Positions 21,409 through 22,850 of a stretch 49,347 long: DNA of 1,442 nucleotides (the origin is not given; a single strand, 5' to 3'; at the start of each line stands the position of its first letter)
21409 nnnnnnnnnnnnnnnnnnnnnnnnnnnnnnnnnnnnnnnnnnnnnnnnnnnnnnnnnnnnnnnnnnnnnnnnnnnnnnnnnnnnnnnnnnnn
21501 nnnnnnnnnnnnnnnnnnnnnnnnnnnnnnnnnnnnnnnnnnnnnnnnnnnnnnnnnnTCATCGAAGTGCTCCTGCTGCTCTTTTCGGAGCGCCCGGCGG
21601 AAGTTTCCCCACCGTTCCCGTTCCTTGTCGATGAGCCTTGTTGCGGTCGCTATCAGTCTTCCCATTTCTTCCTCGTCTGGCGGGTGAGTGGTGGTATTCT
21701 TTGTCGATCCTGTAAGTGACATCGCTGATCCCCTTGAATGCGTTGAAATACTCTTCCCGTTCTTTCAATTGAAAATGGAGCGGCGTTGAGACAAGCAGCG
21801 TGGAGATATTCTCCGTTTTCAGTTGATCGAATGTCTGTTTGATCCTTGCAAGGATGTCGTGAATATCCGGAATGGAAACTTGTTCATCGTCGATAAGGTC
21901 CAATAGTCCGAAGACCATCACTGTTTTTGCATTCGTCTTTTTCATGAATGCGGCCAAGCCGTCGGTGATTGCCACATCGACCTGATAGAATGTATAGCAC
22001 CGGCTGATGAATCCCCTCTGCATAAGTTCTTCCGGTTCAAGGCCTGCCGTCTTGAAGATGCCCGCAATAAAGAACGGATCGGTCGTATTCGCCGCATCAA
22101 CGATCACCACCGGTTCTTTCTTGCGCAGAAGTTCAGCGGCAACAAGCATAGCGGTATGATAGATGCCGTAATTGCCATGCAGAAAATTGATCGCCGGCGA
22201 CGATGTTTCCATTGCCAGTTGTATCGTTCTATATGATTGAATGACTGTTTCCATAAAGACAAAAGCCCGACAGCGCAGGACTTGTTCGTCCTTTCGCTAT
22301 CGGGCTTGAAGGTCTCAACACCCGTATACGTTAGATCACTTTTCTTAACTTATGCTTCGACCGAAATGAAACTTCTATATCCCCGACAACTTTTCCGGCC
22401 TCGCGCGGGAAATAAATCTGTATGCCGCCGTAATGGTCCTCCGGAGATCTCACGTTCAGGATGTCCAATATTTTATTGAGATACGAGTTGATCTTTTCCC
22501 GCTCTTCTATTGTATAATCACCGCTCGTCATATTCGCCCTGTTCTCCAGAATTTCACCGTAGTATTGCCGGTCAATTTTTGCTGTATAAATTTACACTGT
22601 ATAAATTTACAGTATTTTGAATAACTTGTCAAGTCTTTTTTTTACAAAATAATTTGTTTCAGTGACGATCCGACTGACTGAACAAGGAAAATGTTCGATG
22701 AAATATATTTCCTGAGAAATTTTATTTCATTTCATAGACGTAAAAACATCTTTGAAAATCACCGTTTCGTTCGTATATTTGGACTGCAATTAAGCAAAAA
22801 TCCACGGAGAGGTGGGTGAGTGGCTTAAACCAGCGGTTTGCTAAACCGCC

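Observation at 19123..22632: Archaeal-type PolB2 cassette in a bacterium: candidate SOS mutagenesis system analogous to imuABC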

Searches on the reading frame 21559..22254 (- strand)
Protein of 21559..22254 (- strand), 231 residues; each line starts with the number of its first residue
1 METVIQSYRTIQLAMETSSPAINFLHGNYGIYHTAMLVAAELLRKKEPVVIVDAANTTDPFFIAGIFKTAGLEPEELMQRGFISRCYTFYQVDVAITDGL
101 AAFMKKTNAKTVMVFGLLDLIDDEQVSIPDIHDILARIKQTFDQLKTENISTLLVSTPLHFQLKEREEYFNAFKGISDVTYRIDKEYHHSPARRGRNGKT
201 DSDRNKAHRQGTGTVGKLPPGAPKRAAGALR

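Call 3: search_protein_families(library=pfam, proteins=[window:21559-22254:-], max_evalue=1)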
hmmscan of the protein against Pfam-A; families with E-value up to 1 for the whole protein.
window:21559-22254:- (231 aa): 2 families
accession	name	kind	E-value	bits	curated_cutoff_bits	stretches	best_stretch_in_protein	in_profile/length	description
PF22938.2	Integrase_p58_C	-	0.12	12.9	27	1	176-189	9-22/35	Integrase p58, C-terminal domain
PF13727.12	CoA_binding_3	-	0.13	12.6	25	1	93-160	85-152/175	CoA-binding domain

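Call 4: search_protein_families(library=ncbifam, proteins=[window:21559-22254:-], max_evalue=1)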
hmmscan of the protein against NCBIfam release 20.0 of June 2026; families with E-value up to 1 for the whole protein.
window:21559-22254:- (231 aa): 2 families
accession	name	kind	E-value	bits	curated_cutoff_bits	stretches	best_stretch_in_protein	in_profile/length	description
TIGR02236.1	recomb_radA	equivalog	0.03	13.7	361.15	1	48-114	132-199/311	DNA repair and recombination protein RadA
NF003301.0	PRK04301.1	equivalog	0.034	13.3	259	1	46-118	135-207/316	DNA repair and recombination protein RadA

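Call 10: find_homologous_proteins(query=window:21559-22254:-)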
Query window:21559-22254:- (231 aa): 32 proteins with E <= 0.001 among 717 candidates.
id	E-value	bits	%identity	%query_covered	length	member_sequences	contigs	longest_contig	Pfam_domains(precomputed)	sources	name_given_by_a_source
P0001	3.1e-140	483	100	94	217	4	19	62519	-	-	-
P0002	2.5e-126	437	83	100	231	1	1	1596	-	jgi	jgi:hypothetical protein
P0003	2.0e-122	425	81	100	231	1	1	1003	-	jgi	jgi:hypothetical protein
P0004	1.0e-121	422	80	100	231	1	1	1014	-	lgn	-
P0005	2.5e-120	418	81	100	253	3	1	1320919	-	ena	-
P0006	9.4e-116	403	81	94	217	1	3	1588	-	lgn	-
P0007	1.6e-115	402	77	100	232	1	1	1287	-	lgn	-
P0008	1.6e-109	382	74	100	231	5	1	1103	-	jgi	jgi:hypothetical protein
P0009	1.1e-108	380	74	100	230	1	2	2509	-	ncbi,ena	-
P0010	1.1e-108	380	75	100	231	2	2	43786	-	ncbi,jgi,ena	ncbi:MAG: hypothetical protein WCX28_02380 [Bacteriovoracaceae bacterium]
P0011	1.8e-108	379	71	100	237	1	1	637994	-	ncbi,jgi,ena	ncbi:MAG: hypothetical protein WCW35_15510 [Bacteroidota bacterium]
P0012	4.2e-108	378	73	100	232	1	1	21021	-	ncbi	-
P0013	1.0e-106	373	72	100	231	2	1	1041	-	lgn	-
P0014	1.7e-104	366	71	100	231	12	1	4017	-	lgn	-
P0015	4.9e-100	351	70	100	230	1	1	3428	-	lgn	-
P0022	1.7e-59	219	47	98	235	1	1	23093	-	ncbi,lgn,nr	ncbi:MAG: hypothetical protein PHP42_03005 [Bacteroidota bacterium]|nr:hypothetical protein [Bactero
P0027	3.7e-44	169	36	98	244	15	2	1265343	-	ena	-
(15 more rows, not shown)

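Call 43: predict_structure(alignment_id=A1)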
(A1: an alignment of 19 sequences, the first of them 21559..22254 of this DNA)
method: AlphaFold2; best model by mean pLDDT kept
length: 231 residues; sequences in the alignment: 19
mean_pLDDT: 76.2   pTM: 0.72
mean pLDDT of the five models: 76.2, 75.8, 75.6, 74.9, 74.5
residues with pLDDT >= 90: 106; 70-90: 60; 50-70: 18; < 50: 47
segments of 3 or more residues with pLDDT < 50: 186-231
pLDDT, mean of each block of 10 residues (from residue 1): 67 80 87 92 94 92 92 93 93 93 94 89 76 92 95 84 65 83 57 33 33 34 38 38
secondary structure, 60 per line:
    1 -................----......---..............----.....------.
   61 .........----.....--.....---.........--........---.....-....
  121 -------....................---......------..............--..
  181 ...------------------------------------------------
elements in order: H2-17 E22-27 H31-44 E49-53 H60-69 H74-78 E81-85 H89-97 H100-107 E111-115 H117-120 H128-147 E151-156 H163-176 E179-183
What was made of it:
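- On iRadA (inactivated RadA/Rad51 homolog): The AF2 core (residues 1-185) is modelled with high confidence (call 43).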

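Call 47: fold_search(model_id=the predicted structure, library=pdb)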
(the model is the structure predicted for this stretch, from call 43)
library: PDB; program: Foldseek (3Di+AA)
matches with E <= 10: 1909; with E <= 0.001: 574
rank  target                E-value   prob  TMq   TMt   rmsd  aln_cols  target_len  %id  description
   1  5jee                  1.7e-09  1.00  0.55  0.58   4.5       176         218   14  Apo-structure of humanised RadA-mutant humRadA26F (released 2016-10-19)
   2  9q23_G                2.8e-09  1.00  0.61  0.46   4.5       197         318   11  DX2-CX3-RAD51 structure in the intermediate state (released 2026-03-04)
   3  5j4l                  3.6e-09  1.00  0.53  0.54   4.1       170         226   15  Apo-structure of humanised RadA-mutant humRadA22F (released 2016-10-19)
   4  5kdd_B                4.6e-09  1.00  0.55  0.58   3.3       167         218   18  Apo-structure of humanised RadA-mutant humRadA22 (released 2016-10-19)
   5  6tv3                  4.6e-09  1.00  0.53  0.55   3.9       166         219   15  HumRadA1 in complex with 3-amino-2-naphthoic acid (released 2021-01-27)
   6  3ew9                  5.9e-09  1.00  0.60  0.45   4.2       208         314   12  RADA recombinase from METHANOCOCCUS MARIPALUDIS in complex with AMPPNP and potassium ions (released 2009-05-05)
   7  5fov_A                6.7e-09  1.00  0.52  0.53   4.2       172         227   15  HUMANISED MONOMERIC RADA IN COMPLEX WITH FHTG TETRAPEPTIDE (released 2016-03-30)
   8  5fos_A                7.1e-09  1.00  0.53  0.54   4.0       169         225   16  HUMANISED MONOMERIC RADA IN COMPLEX WITH OLIGOMERISATION PEPTIDE (released 2016-10-19)
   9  5j4h                  7.1e-09  1.00  0.49  0.51   4.7       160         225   14  Structure of humanised RadA-mutant humRadA22F in complex with indole-6-carboxylic acid (released 2016-10-19)
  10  5l8v                  7.6e-09  1.00  0.53  0.55   4.3       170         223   16  Apo-structure of humanised RadA-mutant humRadA4 (released 2016-10-19)
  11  5fot_A                9.1e-09  1.00  0.53  0.54   4.8       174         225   15  HUMANISED MONOMERIC RADA IN COMPLEX WITH FHTU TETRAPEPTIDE (released 2016-03-30)
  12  9q29_L                9.7e-09  1.00  0.60  0.46   7.7       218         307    9  DX2-CX3 structure capping RAD51 filament (released 2026-03-04)
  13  5qum_B                1.0e-08  1.00  0.53  0.54   3.6       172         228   16  Structure of unliganded HumRadA1.4 (released 2021-03-03)
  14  4dc9_A                1.0e-08  1.00  0.58  0.53   4.1       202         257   13  Hexameric ring of Methanococcus voltae RadA (released 2012-05-02)
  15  4b2i                  1.1e-08  1.00  0.53  0.55   3.9       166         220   15  Humanised monomeric RadA in complex with indazole (released 2013-02-06)
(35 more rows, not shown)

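Call 48: find_related_loci(query=A1, collection=metagenome_contigs, flank=5000)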
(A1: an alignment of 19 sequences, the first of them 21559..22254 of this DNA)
Query A1 (231 aa) in metagenome_contigs; peptide patterns used: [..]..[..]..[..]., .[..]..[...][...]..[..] (x = any residue, [..] = any of these).
600 stretches matched a pattern (row limit reached: there are more); 9 encode a relative of the query (tblastn E <= 1e-3); 9 distinct loci.
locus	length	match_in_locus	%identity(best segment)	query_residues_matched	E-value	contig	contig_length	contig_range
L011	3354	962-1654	96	1-231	4e-159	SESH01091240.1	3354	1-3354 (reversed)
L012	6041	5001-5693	75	1-231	2e-119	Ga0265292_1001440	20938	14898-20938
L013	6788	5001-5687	38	1-227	3e-53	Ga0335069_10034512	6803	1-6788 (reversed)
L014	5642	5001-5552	42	1-184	4e-51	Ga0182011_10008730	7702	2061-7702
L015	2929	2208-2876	35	1-221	6e-51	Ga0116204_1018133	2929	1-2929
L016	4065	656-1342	36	1-227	7e-50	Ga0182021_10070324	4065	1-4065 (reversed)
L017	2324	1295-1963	37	1-221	2e-48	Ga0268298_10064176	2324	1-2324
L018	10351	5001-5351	26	22-138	3e-10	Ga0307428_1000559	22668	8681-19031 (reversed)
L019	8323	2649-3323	36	17-224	3e-46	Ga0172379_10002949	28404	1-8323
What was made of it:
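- Tried and rejected: Metagenome scan: with the iRadA profile it returned only 9 loci (call 48).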

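Call 49: find_encoding_contigs(protein=P0005, flank=10000, max_places=1)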
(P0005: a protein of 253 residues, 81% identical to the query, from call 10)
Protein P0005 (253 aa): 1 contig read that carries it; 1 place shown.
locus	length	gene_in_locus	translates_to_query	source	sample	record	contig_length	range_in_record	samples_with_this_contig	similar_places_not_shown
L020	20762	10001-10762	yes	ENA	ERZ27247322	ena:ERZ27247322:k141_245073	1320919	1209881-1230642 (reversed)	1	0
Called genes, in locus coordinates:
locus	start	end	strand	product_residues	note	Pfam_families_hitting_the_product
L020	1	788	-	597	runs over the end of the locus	PF00664:ABC_membrane, PF00005:ABC_tran, PF13401:AAA_22 (weak)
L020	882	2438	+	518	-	PF08238:Sel1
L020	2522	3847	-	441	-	PF13520:AA_permease_2, PF00324:AA_permease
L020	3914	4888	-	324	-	-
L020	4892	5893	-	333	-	PF00691:OmpA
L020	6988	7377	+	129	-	-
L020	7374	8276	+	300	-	PF14522:Cytochrome_C7 (faint), PF02085:Cytochrom_CIII (faint), PF14537:Cytochrom_c3_2 (faint), PF22113:Mtrc-MtrF_II-IV_dom (faint)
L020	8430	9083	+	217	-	PF01726:LexA_DNA_bind, PF00717:Peptidase_S24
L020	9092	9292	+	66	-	-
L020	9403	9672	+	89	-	PF01541:GIY-YIG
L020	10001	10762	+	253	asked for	-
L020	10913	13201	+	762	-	PF00136:DNA_pol_B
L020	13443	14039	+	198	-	PF01797:Y1_Tnp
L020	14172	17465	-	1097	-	PF09992:NAGPA, PF18962:Por_Secre_tail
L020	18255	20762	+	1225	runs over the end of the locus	PF00128:Alpha-amylase (weak)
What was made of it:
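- GIY-YIG genes and a Y1 transposase occur near some orthologous loci (call 49).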

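Call 50: find_encoding_contigs(protein=P0010, flank=10000, max_places=1)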
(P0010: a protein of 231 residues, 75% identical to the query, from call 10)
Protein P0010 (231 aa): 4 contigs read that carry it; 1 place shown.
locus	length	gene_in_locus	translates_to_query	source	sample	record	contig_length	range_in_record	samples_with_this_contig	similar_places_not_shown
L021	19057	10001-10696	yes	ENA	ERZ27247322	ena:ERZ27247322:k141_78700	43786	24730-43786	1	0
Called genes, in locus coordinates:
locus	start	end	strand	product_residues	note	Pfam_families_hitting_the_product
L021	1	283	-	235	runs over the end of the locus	PF00730:HhH-GPD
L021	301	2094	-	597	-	PF00664:ABC_membrane, PF00005:ABC_tran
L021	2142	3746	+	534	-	PF08238:Sel1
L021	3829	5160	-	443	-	PF00324:AA_permease, PF13520:AA_permease_2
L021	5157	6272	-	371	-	-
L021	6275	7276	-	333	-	PF00691:OmpA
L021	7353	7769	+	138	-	-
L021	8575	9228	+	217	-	PF01726:LexA_DNA_bind, PF00717:Peptidase_S24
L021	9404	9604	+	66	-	-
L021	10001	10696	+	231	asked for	-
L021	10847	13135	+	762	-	PF00136:DNA_pol_B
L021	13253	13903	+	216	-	PF12766:Pyridox_oxase_2 (weak), PF01243:PNPOx_N, PF10590:PNP_phzG_C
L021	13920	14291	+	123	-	PF00027:cNMP_binding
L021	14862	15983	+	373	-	PF01702:TGT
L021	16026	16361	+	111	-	PF02699:YajC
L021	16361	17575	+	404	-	PF00926:DHBP_synthase, PF00925:GTP_cyclohydro2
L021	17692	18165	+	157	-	PF03449:GreA_GreB_N, PF01272:GreA_GreB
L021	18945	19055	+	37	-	?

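Call 51: find_encoding_contigs(protein=P0022, flank=10000, max_places=1)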
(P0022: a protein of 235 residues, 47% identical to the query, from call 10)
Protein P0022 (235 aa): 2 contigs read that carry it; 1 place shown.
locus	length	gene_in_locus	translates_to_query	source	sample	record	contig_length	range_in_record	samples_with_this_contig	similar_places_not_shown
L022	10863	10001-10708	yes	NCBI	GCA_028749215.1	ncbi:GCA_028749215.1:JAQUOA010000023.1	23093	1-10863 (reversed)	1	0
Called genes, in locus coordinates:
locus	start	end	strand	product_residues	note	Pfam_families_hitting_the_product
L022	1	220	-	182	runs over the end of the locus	PF00383:dCMP_cyt_deam_1, PF14437:MafB19-deam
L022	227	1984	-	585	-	PF02463:SMC_N, PF00005:ABC_tran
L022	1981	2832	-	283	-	PF05401:NodS (weak), PF13489:Methyltransf_23, PF13847:Methyltransf_31, PF08241:Methyltransf_11, PF08242:Methyltransf_12, PF13649:Methyltransf_25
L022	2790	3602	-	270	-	PF13847:Methyltransf_31 (weak), PF08241:Methyltransf_11, PF08242:Methyltransf_12 (faint), PF13649:Methyltransf_25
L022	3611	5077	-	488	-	PF02310:B12-binding (weak), PF04055:Radical_SAM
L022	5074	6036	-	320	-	-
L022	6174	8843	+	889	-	PF14870:PSII_BNR (faint), PF02012:BNR (faint), PF15902:Sortilin-Vps10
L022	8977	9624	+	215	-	PF01726:LexA_DNA_bind, PF00717:Peptidase_S24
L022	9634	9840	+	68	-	-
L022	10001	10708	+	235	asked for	-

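Call 52: find_encoding_contigs(protein=P0027, flank=10000, max_places=1)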
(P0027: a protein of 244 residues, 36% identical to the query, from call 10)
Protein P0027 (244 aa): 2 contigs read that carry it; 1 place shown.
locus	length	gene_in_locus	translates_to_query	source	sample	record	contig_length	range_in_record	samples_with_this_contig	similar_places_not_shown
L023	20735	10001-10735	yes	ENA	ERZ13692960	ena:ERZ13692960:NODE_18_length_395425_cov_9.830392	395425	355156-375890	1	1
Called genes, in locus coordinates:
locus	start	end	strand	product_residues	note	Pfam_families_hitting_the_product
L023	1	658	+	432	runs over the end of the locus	PF25917:BSH_RND, PF25973:BSH_CzcB, PF25876:HH_MFP_RND, PF25954:Beta-barrel_RND_2, PF25990:Beta-barrel_YknX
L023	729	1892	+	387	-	PF12704:MacB_PCD, PF02687:FtsX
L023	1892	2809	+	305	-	PF00781:DAGK_cat, PF19279:YegS_C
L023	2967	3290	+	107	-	-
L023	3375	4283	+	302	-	PF02219:MTHFR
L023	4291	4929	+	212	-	PF00596:Aldolase_II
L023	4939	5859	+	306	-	PF13354:Beta-lactamase2, PF00144:Beta-lactamase (faint)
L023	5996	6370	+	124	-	PF05635:23S_rRNA_IVP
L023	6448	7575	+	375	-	PF01820:Dala_Dala_lig_N, PF02786:CPSase_L_D2, PF02222:ATP-grasp, PF07478:Dala_Dala_lig_C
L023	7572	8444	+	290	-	PF00027:cNMP_binding, PF06210:DUF1003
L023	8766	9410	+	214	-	PF01726:LexA_DNA_bind, PF00717:Peptidase_S24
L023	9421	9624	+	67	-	-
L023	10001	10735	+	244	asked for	-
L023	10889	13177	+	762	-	PF00136:DNA_pol_B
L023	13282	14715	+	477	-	PF06824:Glyco_hydro_125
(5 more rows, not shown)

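Call 80: search_protein_families(library=padloc, proteins=[window:21559-22254:-], max_evalue=0.01)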
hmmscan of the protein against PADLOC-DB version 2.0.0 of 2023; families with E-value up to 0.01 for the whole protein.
window:21559-22254:- (231 aa): 1 family
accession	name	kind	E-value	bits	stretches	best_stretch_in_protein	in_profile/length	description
PDLC00235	KwaB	-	0.0098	13.4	0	126-180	87-141/312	DUF4868 domain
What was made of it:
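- Tried and rejected: Defence or mobile-element reading: rejected (calls 49, 50, 80).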

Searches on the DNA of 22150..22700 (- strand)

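Call 56: search_rna_families(source=window, start=22150, end=22700, threshold=evalue, max_evalue=10)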
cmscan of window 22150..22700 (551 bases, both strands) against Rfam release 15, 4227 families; matches with E-value up to 10: 1.
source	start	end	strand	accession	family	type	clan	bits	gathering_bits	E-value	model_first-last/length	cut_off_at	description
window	22565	22613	-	RF01087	PK-repZ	Cis-reg;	-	11.4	44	7.2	1-150/150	no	Pseudoknot of the regulatory region of the repZ gene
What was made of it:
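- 22255..22323 (-): Conserved RNA element: motif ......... (22315-22323), a long hairpin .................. (about 22263-22308) and a T-run (22255-22264). It is read as an intrinsic terminator or attenuator between orf66 and iRadA. There is no Rfam match (call 56).
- Tried and rejected: Rfam: a scan of 22150-22700 found no family for the hairpin element (call 56).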

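Call 74: build_rna_model(alignment_id=A3, structure=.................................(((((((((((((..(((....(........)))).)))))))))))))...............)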
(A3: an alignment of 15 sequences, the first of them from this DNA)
Model R1 built from alignment A3 (15 sequences, 97 columns); structure: as given.
model positions 93; base pairs 17; branch points 0; effective number of sequences 4.28; information 0.614 bits per position. Calibrated on 0.2 Mb of random sequence (short: E-values are rough).
structure used (alignment columns):
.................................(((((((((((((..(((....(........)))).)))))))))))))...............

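Call 75: search_with_rna_model(model_id=R1, sources=[window, L001, L002, L003, L004, L005, L006, L007, L008, L010, L011, L012, L013, L014, L015, L016, L017, L018, L019, L020, L021, L022, L023], max_evalue=1)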
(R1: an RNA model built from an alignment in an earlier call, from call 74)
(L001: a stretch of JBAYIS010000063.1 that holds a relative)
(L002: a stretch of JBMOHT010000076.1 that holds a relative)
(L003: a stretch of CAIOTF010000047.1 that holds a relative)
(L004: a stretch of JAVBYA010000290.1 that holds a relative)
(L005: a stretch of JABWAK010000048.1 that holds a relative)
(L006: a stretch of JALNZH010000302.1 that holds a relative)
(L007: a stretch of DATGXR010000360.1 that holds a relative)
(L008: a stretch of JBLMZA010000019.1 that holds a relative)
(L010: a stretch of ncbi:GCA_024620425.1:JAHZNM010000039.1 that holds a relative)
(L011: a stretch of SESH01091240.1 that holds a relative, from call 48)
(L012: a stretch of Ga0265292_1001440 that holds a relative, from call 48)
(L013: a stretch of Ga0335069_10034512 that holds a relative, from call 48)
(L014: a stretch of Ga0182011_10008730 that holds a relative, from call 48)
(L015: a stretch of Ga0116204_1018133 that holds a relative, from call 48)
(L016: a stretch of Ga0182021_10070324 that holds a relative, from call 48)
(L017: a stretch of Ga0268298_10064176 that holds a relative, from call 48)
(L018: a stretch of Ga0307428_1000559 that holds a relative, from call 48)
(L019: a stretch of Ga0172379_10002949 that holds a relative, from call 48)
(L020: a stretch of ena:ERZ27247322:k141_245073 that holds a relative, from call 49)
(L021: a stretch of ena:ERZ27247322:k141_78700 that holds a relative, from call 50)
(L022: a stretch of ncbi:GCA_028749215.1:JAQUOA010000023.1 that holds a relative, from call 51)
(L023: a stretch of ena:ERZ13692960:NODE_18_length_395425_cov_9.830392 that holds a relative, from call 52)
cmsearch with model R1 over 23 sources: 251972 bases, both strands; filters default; matches with E-value up to 1: 29.
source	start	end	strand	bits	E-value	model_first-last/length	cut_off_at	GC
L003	490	582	+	86.3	2.9e-17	1-93/93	no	0.46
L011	876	968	+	86.3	2.9e-17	1-93/93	no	0.46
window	22248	22340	-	85.6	4.4e-17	1-93/93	no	0.48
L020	9857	9949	+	82.3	2.6e-16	1-93/93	no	0.46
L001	2040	2131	+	81.2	4.7e-16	1-93/93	no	0.43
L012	4782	4872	+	79.5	1.2e-15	1-93/93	no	0.49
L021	9782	9872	+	79.5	1.2e-15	1-93/93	no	0.49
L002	4977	5069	+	78.2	2.3e-15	1-93/93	no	0.48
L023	9709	9800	+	76.6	5.3e-15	1-93/93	no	0.47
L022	9912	10006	+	76.4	5.9e-15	1-93/93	no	0.39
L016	566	662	+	76.2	6.6e-15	1-93/93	no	0.4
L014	4911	5007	+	75.1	1.2e-14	1-93/93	no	0.38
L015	2067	2158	+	74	2.1e-14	1-93/93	no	0.49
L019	2461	2552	+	72.2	5.8e-14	1-93/93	no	0.39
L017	1188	1283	+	70.8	1.2e-13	1-93/93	no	0.56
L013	4911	5006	+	68.6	3.9e-13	1-93/93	no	0.38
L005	5017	5107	+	64.5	3.4e-12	1-93/93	no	0.58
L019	2479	2538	-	21.8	0.03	33-93/93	no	0.47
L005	5050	5092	-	20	0.08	34-78/93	no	0.6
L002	4995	5083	-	19.2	0.12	1-93/93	no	0.48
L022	9945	9991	-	18.4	0.19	34-78/93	no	0.45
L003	523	567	-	18.2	0.2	34-78/93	no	0.56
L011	909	953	-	18.2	0.2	34-78/93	no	0.56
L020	9890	9934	-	18.2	0.2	34-78/93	no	0.53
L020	5910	5982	+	17.7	0.27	1-93/93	no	0.34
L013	4944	4991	-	17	0.39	34-78/93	no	0.52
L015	2100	2143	-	15.4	0.9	34-78/93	no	0.61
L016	599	647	-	15.4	0.93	34-78/93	no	0.49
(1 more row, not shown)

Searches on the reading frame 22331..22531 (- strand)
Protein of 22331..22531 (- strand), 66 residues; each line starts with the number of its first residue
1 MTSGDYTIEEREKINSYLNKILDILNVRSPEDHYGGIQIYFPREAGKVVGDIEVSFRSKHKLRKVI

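Call 3: search_protein_families(library=pfam, proteins=[window:22331-22531:-], max_evalue=1)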
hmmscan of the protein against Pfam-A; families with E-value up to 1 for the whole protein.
window:22331-22531:- (66 aa): 2 families
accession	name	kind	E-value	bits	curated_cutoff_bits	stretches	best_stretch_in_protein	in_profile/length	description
PF16133.10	DUF4844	-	0.011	16.4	25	1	6-34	80-108/117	Domain of unknown function (DUF4844)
PF19479.4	DUF6015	-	0.1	13.4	27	1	8-51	88-131/140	Family of unknown function (DUF6015)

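Call 4: search_protein_families(library=ncbifam, proteins=[window:22331-22531:-], max_evalue=1)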
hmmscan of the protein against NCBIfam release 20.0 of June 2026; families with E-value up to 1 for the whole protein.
window:22331-22531:- (66 aa): 0 families

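Call 63: search_solved_structures(query=A4, max_evalue=10)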
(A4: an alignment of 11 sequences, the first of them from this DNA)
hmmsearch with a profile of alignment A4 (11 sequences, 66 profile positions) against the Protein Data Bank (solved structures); distinct sequences matched with E-value up to 10: 1.
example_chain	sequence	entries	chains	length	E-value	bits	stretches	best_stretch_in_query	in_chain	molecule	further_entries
5yb2_H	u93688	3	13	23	0.87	12.9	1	9-26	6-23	LP-11 | HP23L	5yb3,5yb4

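Call 64: search_protein_families(library=pfam, alignment_id=A4, max_evalue=1)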
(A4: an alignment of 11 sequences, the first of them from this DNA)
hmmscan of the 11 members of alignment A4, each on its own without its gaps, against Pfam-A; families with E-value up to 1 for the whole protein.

A. member 1, seq(66 aa): 2 families
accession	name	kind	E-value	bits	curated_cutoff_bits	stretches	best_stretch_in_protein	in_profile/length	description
PF16133.10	DUF4844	-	0.011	16.4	25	1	6-34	80-108/117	Domain of unknown function (DUF4844)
PF19479.4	DUF6015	-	0.1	13.4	27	1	8-51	88-131/140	Family of unknown function (DUF6015)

B. families by the number of members that match (of 11 scanned): 5 families
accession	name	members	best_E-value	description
PF16133.10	DUF4844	5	0.00018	Domain of unknown function (DUF4844)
PF19479.4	DUF6015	5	0.036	Family of unknown function (DUF6015)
PF08765.17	Mor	2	0.13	Mor transcription activator family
PF07557.16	Shugoshin_C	1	0.04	Shugoshin C terminus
PF16188.10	Peptidase_M24_C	1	0.12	C-terminal region of peptidase_M24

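Call 69: search_protein_representatives(protein=window:22331-22531:-)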
Query: 66 residues. Proteins with E-value up to 0.001 (for the whole library): 4; up to 1e-10: 1; up to 1e-30: 0. The best 4 are listed.
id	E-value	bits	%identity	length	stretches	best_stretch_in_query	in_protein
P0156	3.1e-14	68.4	52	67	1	1-64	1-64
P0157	9.5e-09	51.1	54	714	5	35-49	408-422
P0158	1.2e-08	50.8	43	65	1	3-58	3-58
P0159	1.7e-04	37.7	45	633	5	34-53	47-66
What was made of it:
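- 22331..22531 (-): orf66: a conserved 66-aa protein of unknown function, the first gene behind the operator. Only two other short 50%-identity clusters exist among 1.84 billion representatives (call 69).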

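Call 70: predict_structure(protein=window:22331-22531:-)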
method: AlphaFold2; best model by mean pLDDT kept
length: 66 residues; sequences in the alignment: 1
mean_pLDDT: 62.4   pTM: 0.33
mean pLDDT of the five models: 62.4, 58.7, 52.9, 52.5, 50.1
residues with pLDDT >= 90: 0; 70-90: 20; 50-70: 35; < 50: 11
segments of 3 or more residues with pLDDT < 50: 60-66
pLDDT, mean of each block of 10 residues (from residue 1): 63 76 61 57 70 59 43
secondary structure, 60 per line:
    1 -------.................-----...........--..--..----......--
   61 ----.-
elements in order: H8-24 H30-33 E34-40 E53-58
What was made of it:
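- Tried and rejected: orf66 structure: the single-sequence AF2 model has pLDDT 62, too low for a fold search (call 70).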

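Call 80: search_protein_families(library=padloc, proteins=[window:22331-22531:-], max_evalue=0.01)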
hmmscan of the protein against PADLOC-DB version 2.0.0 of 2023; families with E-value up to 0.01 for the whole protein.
window:22331-22531:- (66 aa): 0 families
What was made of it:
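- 22331..22531 (-): There is no Pfam, PDB or PADLOC match (calls 3, 63, 64, 80).
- Tried and rejected: orf66 annotation: Pfam, a PDB profile search and PADLOC gave nothing credible (calls 3, 63, 64, 80).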
